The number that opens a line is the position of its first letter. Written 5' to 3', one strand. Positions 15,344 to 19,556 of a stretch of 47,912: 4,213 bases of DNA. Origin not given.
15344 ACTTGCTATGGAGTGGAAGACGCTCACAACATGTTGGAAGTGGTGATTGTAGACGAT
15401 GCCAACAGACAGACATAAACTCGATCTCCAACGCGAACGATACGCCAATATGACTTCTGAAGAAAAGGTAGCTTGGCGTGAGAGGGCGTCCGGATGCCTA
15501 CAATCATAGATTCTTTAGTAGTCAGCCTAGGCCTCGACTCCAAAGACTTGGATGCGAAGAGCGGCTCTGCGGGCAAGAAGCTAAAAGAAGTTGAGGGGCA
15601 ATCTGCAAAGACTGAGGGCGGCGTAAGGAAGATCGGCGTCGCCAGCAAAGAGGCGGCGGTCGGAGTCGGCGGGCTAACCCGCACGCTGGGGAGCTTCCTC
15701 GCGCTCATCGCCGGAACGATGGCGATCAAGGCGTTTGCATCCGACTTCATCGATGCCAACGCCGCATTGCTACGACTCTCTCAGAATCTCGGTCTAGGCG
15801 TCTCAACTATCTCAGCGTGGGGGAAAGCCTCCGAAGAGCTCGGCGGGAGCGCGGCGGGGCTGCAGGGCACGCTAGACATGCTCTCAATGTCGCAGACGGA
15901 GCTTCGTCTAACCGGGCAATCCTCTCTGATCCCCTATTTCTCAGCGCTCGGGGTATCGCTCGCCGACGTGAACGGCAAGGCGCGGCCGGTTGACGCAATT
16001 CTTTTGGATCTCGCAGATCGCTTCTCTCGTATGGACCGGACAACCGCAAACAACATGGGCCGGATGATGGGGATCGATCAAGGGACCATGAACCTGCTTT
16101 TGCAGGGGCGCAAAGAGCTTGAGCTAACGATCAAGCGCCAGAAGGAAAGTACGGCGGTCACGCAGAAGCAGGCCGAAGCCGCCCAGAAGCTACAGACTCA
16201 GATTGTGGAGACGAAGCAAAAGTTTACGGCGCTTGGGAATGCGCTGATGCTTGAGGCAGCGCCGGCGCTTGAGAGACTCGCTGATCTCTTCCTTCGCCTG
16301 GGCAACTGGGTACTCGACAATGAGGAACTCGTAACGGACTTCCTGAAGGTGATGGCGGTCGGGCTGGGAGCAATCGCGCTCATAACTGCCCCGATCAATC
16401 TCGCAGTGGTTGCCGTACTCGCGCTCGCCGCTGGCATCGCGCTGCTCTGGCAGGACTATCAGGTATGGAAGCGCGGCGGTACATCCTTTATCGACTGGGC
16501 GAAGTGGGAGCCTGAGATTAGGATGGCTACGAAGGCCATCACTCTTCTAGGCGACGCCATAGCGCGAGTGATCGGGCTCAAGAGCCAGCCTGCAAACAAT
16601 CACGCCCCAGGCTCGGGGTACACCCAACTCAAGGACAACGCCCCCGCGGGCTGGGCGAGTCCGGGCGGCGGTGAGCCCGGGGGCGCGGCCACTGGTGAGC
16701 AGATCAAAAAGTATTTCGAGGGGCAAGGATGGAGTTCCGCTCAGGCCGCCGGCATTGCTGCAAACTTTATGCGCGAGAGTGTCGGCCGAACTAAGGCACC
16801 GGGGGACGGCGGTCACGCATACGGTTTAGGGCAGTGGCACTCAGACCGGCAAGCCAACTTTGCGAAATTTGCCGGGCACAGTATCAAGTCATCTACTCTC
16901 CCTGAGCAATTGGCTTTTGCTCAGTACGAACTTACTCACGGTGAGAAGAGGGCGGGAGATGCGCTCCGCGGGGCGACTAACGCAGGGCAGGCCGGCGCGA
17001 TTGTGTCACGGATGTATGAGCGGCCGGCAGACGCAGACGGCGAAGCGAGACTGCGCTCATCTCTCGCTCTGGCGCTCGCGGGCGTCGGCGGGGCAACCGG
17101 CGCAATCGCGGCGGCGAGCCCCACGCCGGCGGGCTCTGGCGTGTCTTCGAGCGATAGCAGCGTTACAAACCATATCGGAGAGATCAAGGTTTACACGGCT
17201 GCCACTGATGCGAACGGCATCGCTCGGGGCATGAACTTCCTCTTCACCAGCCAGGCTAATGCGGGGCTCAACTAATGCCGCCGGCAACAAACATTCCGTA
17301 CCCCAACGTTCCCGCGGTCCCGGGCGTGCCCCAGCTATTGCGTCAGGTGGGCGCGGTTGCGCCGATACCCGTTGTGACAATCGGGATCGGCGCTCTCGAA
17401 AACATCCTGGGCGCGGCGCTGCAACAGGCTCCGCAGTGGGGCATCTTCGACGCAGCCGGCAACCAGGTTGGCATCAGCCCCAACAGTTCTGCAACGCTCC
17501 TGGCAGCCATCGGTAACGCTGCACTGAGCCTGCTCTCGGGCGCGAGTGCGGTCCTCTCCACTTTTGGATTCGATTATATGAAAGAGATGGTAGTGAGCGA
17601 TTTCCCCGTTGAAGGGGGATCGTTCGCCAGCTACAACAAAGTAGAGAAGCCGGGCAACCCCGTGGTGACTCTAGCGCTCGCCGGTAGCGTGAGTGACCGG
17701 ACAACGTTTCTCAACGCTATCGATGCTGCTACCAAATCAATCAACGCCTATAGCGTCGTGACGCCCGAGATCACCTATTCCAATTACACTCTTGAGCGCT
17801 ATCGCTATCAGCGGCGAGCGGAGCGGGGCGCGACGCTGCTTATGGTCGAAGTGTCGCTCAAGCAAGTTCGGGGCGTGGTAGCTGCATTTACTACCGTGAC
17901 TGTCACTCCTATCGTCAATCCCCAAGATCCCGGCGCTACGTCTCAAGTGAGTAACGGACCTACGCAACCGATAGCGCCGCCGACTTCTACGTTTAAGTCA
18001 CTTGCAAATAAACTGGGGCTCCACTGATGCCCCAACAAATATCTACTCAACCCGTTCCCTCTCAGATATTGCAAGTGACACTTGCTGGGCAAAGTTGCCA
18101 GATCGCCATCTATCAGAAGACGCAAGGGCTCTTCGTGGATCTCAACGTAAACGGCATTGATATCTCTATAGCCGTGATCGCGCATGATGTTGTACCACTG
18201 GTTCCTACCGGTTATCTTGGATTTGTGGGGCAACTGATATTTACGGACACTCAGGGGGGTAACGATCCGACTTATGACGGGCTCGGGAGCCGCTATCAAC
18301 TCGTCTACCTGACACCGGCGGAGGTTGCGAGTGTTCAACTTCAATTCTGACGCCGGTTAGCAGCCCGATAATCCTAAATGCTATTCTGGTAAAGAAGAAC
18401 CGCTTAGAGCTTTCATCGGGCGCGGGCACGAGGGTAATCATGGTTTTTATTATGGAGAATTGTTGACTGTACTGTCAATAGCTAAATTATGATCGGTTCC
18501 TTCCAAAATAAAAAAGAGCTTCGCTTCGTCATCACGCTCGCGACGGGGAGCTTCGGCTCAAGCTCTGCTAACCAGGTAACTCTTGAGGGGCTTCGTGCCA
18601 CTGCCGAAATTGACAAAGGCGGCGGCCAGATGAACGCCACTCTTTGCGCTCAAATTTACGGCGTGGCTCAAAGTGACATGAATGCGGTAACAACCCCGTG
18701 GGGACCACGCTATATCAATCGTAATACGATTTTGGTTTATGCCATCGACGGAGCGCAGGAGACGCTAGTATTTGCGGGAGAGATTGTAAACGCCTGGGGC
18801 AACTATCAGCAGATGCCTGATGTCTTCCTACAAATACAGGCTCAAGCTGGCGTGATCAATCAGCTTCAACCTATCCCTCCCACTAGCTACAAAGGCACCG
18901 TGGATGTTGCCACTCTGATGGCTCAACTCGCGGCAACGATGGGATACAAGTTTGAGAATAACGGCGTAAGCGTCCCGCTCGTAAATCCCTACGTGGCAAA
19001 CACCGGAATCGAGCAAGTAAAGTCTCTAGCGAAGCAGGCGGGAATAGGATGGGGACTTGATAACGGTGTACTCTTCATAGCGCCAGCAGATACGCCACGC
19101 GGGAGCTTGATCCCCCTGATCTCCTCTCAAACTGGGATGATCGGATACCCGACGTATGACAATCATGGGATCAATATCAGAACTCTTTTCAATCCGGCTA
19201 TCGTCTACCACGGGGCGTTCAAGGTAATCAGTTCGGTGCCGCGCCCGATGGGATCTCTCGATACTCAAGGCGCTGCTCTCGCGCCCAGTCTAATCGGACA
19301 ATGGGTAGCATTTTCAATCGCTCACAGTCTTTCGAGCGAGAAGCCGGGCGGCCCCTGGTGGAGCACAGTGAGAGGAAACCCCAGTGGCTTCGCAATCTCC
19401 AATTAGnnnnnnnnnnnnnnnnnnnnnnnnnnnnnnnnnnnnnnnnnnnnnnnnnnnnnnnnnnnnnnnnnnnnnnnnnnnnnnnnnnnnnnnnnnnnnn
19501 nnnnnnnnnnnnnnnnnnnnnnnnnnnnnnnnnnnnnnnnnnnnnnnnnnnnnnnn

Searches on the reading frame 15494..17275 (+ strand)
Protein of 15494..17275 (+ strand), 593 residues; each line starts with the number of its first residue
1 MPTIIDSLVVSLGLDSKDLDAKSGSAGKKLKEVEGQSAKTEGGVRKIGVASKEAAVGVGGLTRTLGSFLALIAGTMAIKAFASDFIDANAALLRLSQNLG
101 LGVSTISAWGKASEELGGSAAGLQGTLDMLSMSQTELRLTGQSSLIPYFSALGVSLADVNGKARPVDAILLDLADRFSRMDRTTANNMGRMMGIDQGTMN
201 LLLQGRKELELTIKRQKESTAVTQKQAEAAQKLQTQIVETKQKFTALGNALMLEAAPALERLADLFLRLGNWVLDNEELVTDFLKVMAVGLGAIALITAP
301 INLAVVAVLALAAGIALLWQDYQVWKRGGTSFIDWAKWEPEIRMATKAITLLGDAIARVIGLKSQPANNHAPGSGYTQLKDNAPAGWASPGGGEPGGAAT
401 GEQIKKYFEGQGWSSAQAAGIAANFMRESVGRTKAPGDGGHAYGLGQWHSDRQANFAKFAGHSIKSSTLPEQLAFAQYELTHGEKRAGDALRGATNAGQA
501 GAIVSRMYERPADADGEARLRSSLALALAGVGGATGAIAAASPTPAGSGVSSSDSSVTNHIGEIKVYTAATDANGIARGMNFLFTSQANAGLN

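Call 6: search_protein_families(library=pfam, proteins=[window:15494-17275:+], max_evalue=0.01)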
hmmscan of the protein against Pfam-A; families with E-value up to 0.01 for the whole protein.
window:15494-17275:+ (593 aa): 1 family
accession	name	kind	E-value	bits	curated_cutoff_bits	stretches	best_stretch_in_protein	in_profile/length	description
PF18013.6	Phage_lysozyme2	-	7.9e-25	88.1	28.2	1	402-523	4-131/140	Phage tail lysozyme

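Call 7: search_protein_families(library=phrogs, proteins=[window:15494-17275:+], max_evalue=0.01)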
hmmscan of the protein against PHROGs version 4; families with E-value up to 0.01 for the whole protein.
window:15494-17275:+ (593 aa): 15 families
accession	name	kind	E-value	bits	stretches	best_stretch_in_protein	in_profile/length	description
phrog_3824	-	unknown function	2.5e-65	222.8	1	3-354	4-360/750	-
phrog_9570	-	tail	8.9e-64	217.5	2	397-558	476-641/689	tail length tape measure protein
phrog_2276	-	tail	1.9e-53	183.2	1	3-361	24-408/673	tail length tape measure protein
phrog_34923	-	tail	2.8e-34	119.6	1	11-333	59-393/540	tail length tape measure protein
phrog_12506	-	tail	2.3e-29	103.5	1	3-235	4-206/218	tail length tape measure protein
phrog_8125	-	tail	5.6e-27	96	2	71-285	79-290/578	tail length tape measure protein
phrog_2013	-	tail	1.4e-25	91.1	1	1-284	1-284/657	lytic tail protein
phrog_12278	-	tail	4.3e-20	73.4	1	70-297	42-260/448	tail fiber protein/ lysozyme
phrog_13338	-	unknown function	5.7e-16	58.9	1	52-291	31-250/903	-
phrog_9388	-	unknown function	6.1e-12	46.1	1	52-299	22-262/615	-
phrog_8949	-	unknown function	1.3e-10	42.3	1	402-487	337-423/557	-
phrog_28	-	tail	3.2e-10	40.2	1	72-525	337-770/1228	tail length tape measure protein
phrog_21358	-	tail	3.4e-10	40.4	1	18-282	27-293/448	tail length tape measure protein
phrog_30077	-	unknown function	1.1e-06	28.8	1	28-261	24-247/674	-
phrog_1533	-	tail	0.0012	17.4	1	150-269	433-566/1688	tail length tape measure protein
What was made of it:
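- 15494..17275 (+): Tape measure protein gene (593 aa, with a C-terminal tail lysozyme domain), immediately downstream. PF18013 and tape measure PHROGs (calls 6, 7).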

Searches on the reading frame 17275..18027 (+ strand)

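Call 6: search_protein_families(library=pfam, proteins=[window:17275-18027:+], max_evalue=0.01)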
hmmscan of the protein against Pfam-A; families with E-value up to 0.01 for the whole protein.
window:17275-18027:+ (250 aa): 1 family
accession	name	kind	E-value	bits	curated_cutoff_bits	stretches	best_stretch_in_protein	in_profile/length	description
PF21821.3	Dit_like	-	1.4e-07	32.1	24.2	1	100-207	8-125/127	Dit-like phage tail protein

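Call 7: search_protein_families(library=phrogs, proteins=[window:17275-18027:+], max_evalue=0.01)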
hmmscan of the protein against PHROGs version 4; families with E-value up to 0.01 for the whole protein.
window:17275-18027:+ (250 aa): 2 families
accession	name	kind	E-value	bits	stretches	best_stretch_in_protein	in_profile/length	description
phrog_1830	-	unknown function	1.6e-39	136.8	1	11-239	3-206/229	-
phrog_817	-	tail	4.3e-08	33.9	1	104-242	31-190/200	tail fiber protein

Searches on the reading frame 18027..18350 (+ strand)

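Call 6: search_protein_families(library=pfam, proteins=[window:18027-18350:+], max_evalue=0.01)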
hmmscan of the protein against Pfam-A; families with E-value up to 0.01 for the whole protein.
window:18027-18350:+ (107 aa): 1 family
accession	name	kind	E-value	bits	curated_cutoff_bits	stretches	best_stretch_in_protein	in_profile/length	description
PF22479.2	Pam3_gp18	-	2.1e-16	60.7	24.2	1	4-96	3-100/101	Cyanophage baseplate Pam3 plug gp18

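Call 7: search_protein_families(library=phrogs, proteins=[window:18027-18350:+], max_evalue=0.01)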
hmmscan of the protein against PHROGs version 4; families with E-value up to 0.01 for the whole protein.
window:18027-18350:+ (107 aa): 1 family
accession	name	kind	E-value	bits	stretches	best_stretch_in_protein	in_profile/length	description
phrog_349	-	head and packaging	9.9e-20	71.7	1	2-104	4-111/114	virion structural protein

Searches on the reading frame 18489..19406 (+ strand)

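Call 6: search_protein_families(library=pfam, proteins=[window:18489-19406:+], max_evalue=0.01)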
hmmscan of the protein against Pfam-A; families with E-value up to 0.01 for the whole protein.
window:18489-19406:+ (305 aa): 1 family
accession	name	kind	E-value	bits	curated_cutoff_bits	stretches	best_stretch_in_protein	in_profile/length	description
PF22759.1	E217_GP41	-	8.3e-12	45.3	27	1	30-249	14-248/279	Baseplate hub gp41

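Call 7: search_protein_families(library=phrogs, proteins=[window:18489-19406:+], max_evalue=0.01)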
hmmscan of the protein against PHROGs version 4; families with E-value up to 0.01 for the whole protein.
window:18489-19406:+ (305 aa): 2 families
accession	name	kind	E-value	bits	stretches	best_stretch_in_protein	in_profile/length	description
phrog_196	-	tail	5.1e-52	178.1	1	6-301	84-363/536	baseplate hub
phrog_20677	-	unknown function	0.0024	17.3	1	177-253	325-401/631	-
